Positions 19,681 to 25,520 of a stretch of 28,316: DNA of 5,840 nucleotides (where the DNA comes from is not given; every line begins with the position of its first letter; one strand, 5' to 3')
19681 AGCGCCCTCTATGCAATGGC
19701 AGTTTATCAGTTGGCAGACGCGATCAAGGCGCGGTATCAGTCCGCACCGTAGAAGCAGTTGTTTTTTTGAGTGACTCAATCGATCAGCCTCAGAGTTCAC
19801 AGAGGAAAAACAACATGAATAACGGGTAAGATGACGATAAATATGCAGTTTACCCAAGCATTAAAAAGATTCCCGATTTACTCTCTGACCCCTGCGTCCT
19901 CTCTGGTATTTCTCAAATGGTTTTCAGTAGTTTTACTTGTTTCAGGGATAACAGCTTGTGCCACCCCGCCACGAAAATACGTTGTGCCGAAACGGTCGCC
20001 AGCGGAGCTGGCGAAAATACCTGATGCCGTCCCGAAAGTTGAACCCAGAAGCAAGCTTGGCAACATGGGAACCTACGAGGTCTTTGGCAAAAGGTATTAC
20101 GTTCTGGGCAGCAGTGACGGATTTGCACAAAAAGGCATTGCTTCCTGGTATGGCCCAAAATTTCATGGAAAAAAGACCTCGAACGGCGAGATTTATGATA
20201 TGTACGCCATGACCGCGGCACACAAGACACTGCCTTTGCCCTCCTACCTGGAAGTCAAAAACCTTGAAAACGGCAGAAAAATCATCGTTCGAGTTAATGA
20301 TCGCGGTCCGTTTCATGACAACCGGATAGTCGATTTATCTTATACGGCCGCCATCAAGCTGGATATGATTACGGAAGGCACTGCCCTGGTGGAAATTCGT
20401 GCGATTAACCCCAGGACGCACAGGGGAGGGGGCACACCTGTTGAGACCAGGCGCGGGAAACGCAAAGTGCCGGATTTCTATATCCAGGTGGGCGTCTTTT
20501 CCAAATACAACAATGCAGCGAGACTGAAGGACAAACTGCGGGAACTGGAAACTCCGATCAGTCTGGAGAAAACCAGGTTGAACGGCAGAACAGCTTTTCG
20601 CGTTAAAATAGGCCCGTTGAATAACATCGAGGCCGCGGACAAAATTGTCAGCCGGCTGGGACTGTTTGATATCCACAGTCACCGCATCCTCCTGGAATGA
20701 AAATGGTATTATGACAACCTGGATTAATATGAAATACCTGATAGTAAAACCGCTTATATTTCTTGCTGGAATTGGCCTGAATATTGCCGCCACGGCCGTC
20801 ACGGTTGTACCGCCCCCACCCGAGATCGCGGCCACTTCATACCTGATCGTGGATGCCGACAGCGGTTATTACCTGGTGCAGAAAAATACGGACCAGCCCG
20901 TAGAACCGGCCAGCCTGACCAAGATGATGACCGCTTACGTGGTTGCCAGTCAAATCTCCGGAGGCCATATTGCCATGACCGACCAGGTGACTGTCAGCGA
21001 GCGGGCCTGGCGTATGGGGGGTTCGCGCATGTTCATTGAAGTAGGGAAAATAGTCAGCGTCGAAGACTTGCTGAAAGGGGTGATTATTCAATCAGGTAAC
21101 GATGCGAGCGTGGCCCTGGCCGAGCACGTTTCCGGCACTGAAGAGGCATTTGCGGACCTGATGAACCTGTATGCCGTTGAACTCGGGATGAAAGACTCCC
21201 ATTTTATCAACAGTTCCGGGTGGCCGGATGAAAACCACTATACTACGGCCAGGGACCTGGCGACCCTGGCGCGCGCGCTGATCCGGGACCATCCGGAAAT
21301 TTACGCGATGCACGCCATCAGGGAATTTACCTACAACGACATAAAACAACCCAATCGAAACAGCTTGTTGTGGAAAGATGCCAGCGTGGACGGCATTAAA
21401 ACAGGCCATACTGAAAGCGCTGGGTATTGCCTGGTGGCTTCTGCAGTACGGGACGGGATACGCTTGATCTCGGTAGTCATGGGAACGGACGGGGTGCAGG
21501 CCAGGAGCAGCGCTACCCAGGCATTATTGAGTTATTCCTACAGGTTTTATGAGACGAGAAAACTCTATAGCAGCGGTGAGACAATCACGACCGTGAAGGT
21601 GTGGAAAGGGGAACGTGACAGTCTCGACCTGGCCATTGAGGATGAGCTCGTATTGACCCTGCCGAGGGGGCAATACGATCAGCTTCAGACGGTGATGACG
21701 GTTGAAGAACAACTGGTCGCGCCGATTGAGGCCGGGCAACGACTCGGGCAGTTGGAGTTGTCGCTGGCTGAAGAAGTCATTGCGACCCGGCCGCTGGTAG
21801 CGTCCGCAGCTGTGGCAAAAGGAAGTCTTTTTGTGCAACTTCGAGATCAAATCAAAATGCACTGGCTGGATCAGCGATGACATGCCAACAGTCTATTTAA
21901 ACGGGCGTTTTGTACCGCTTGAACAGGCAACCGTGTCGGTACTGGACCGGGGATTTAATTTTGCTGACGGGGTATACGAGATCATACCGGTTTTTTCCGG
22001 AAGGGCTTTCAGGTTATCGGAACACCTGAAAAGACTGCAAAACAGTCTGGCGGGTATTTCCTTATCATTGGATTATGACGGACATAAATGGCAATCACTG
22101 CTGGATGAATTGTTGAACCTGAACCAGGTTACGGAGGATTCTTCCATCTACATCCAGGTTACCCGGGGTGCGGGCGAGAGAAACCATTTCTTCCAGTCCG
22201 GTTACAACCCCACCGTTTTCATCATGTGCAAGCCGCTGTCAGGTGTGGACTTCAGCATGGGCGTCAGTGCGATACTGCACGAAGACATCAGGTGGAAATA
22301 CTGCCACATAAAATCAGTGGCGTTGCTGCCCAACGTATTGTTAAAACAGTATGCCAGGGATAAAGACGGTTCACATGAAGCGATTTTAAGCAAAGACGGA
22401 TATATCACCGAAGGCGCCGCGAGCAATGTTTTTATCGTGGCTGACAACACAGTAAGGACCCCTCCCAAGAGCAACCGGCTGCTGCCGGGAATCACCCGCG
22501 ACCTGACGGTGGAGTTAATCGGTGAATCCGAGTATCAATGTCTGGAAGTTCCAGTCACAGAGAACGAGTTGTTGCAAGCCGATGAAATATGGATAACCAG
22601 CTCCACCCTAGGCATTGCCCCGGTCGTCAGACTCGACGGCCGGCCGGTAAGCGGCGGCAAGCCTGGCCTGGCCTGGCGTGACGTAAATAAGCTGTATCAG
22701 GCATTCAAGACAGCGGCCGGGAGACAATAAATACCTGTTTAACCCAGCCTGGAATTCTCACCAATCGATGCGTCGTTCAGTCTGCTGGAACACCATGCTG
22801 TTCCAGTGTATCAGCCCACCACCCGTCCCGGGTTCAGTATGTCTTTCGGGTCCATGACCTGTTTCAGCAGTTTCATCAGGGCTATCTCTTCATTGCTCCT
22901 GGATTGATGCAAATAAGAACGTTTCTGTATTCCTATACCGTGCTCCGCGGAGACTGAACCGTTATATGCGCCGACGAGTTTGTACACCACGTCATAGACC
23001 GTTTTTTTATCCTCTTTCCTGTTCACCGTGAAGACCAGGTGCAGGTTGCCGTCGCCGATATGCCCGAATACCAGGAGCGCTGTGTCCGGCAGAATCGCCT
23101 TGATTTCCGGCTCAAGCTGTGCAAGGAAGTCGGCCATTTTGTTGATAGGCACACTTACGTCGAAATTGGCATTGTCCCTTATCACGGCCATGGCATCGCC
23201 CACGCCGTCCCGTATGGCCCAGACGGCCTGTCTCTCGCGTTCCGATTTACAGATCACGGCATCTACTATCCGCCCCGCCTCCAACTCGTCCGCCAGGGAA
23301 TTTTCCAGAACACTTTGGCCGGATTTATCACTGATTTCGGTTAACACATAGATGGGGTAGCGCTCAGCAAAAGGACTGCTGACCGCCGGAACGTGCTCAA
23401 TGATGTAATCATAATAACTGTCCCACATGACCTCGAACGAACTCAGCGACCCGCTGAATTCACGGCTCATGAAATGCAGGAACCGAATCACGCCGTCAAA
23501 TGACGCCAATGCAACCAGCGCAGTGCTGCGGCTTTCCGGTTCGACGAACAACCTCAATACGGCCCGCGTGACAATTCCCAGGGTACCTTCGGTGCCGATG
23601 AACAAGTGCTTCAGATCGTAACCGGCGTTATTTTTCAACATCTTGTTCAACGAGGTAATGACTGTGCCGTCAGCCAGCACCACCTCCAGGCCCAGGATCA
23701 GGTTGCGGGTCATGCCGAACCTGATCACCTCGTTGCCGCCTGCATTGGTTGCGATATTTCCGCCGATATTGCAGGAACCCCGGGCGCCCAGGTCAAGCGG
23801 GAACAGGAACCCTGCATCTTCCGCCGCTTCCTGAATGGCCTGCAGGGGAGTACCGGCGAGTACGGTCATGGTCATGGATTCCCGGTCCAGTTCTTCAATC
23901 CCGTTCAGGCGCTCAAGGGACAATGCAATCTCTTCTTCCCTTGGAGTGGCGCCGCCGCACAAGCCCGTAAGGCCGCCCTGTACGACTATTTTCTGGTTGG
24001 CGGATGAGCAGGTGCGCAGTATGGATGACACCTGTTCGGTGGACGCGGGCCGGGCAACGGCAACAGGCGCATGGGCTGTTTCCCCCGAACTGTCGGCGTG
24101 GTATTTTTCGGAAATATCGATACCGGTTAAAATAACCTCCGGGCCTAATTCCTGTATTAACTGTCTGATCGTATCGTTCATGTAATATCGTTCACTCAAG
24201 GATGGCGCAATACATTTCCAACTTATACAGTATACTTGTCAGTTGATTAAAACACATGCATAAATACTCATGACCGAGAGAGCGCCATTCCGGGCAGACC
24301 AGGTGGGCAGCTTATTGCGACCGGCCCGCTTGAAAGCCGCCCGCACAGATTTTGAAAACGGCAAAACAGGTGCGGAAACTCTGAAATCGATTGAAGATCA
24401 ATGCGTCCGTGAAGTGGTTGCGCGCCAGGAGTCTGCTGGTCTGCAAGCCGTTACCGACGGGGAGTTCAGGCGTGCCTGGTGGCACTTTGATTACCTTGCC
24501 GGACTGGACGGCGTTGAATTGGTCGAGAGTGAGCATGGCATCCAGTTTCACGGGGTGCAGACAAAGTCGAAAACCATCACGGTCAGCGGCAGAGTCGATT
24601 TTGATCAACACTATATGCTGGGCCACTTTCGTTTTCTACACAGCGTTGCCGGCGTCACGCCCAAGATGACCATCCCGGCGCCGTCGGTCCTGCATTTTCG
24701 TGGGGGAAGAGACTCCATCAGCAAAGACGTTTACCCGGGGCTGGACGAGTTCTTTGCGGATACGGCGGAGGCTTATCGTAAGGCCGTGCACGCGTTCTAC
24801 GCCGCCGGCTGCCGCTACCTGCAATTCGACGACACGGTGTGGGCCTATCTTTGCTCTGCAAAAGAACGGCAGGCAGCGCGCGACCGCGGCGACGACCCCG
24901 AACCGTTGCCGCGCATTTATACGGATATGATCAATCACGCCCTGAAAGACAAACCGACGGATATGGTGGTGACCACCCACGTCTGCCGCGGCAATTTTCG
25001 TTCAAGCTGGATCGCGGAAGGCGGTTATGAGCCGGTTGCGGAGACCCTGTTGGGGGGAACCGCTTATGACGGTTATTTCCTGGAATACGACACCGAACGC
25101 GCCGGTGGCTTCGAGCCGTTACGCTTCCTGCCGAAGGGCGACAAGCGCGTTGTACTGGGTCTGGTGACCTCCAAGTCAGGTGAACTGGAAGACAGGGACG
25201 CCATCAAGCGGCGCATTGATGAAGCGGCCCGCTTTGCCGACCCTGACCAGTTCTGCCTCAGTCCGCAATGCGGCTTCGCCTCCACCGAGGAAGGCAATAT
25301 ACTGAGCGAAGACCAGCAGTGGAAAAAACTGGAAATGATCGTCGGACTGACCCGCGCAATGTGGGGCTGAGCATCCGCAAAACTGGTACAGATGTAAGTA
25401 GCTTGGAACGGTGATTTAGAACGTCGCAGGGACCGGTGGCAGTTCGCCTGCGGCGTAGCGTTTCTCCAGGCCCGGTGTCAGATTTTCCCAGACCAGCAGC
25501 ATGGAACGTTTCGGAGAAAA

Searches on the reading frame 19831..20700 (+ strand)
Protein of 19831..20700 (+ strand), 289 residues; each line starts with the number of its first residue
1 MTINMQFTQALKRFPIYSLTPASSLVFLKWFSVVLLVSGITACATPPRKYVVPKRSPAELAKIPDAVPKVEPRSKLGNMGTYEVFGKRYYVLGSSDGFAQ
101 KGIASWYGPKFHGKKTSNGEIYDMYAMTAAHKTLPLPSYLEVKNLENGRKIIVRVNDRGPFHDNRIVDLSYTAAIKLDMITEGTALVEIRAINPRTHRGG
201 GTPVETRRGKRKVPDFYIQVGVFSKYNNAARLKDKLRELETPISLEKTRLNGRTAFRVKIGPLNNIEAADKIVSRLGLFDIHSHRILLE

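Call 33: search_protein_families(library=pfam, proteins=[window:19831-20700:+])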
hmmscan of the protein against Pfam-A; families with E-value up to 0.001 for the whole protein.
window:19831-20700:+ (289 aa): 2 families
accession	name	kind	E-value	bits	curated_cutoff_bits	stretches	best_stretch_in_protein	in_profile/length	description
PF03330.24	DPBB_1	-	2.7e-26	92.1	28.8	1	100-188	2-82/83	Lytic transglycolase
PF05036.18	SPOR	-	1.4e-09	38.5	21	1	215-276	4-64/76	SPOR domain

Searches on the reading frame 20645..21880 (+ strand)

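Call 33: search_protein_families(library=pfam, proteins=[window:20645-21880:+])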
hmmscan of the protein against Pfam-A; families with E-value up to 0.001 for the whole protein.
window:20645-21880:+ (411 aa): 3 families
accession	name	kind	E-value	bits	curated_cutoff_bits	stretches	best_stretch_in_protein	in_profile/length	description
PF00768.25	Peptidase_S11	-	3.8e-84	282.3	27.6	1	57-282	6-238/239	D-alanyl-D-alanine carboxypeptidase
PF07943.18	PBP5_C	-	4.4e-23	81.7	21.2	1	302-392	1-91/91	Penicillin-binding protein 5, C-terminal domain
PF13354.11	Beta-lactamase2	-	9.6e-16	58.2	22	1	67-215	3-149/214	Beta-lactamase enzyme family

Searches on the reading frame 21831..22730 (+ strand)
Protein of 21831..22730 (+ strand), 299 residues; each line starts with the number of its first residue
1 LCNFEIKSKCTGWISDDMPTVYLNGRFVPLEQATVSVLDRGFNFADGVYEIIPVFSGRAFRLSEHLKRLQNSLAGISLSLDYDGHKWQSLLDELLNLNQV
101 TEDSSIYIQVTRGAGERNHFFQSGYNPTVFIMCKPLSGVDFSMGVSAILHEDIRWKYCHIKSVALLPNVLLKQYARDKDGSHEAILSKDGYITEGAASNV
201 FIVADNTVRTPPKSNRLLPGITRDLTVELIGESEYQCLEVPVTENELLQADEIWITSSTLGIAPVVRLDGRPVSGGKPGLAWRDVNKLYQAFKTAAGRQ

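Call 33: search_protein_families(library=pfam, proteins=[window:21831-22730:+])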
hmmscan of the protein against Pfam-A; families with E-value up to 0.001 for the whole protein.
window:21831-22730:+ (299 aa): 1 family
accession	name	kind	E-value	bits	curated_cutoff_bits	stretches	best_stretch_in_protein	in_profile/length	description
PF01063.24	Aminotran_4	-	3.1e-45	155.2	28.5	1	47-267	1-222/223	Amino-transferase class IV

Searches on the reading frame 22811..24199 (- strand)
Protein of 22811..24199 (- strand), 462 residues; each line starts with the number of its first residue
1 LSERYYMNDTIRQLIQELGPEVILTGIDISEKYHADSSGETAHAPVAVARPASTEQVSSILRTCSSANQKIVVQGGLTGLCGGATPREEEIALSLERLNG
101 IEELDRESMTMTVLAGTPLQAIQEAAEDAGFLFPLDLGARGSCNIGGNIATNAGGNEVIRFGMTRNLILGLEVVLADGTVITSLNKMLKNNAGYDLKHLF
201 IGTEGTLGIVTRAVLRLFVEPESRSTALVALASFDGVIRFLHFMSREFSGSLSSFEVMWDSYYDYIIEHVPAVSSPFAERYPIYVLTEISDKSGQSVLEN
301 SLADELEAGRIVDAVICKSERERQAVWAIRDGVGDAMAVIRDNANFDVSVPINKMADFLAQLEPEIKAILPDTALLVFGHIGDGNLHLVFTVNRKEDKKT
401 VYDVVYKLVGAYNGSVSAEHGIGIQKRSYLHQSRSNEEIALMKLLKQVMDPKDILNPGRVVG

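Call 33: search_protein_families(library=pfam, proteins=[window:22811-24199:-])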
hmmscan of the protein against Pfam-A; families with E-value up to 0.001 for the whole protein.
window:22811-24199:- (462 aa): 3 families
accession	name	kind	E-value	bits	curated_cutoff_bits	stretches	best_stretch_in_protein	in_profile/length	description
PF02913.24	FAD-oxidase_C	-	3.5e-47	161.7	21.2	1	221-460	2-248/248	FAD linked oxidases, C-terminal domain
PF01565.28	FAD_binding_4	-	5.4e-37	127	26.4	1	45-182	1-137/139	FAD binding domain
PF09330.16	Lact-deh-memb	-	0.00026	21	25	1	261-458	91-280/290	D-lactate dehydrogenase, membrane binding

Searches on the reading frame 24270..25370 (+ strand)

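Call 33: search_protein_families(library=pfam, proteins=[window:24270-25370:+])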
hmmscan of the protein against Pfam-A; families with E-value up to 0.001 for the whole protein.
window:24270-25370:+ (366 aa): 1 family
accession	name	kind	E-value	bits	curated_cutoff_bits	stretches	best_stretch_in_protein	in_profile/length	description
PF01717.24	Meth_synt_2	-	6.4e-11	42.6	21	1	12-340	6-307/324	Cobalamin-independent synthase, Catalytic domain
